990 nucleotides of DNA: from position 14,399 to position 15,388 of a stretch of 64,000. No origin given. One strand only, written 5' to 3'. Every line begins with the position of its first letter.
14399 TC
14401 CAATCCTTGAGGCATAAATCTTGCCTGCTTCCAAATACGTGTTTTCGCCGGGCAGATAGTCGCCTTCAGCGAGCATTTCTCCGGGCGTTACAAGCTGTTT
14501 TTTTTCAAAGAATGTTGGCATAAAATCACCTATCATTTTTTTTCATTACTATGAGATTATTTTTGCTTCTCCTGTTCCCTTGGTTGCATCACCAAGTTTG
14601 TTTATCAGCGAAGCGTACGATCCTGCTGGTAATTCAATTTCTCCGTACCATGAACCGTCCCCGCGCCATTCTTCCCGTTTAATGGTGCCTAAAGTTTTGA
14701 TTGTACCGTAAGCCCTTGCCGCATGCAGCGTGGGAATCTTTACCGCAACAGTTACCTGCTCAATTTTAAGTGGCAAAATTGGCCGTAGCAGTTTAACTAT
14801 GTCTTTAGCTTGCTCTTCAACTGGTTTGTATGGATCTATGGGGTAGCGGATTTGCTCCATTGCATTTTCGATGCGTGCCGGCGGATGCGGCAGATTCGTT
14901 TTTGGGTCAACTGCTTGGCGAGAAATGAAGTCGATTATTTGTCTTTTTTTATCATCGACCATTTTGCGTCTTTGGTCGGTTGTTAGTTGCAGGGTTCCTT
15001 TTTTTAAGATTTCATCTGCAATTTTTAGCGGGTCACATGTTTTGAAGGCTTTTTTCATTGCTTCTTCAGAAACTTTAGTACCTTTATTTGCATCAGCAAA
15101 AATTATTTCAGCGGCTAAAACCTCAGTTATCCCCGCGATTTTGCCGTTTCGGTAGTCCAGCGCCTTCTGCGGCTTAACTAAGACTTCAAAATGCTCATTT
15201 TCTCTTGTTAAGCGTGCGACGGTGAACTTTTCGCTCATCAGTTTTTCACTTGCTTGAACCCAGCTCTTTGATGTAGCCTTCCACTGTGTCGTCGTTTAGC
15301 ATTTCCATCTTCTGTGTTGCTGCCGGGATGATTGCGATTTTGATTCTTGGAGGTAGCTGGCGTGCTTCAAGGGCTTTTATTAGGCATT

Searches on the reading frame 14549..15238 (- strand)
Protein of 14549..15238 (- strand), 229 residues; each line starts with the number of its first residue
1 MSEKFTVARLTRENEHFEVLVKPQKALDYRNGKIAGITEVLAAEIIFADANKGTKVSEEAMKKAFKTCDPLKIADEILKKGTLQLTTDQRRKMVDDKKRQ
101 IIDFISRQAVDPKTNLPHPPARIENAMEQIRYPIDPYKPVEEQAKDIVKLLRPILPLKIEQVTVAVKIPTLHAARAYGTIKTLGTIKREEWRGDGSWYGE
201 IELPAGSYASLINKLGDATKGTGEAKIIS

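Call 41: find_encoding_contigs(protein=window:14549-15238:-, flank=10000, max_places=1)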
Protein window:14549-15238:- (229 aa): no gene with exactly this product is on record in the collection.
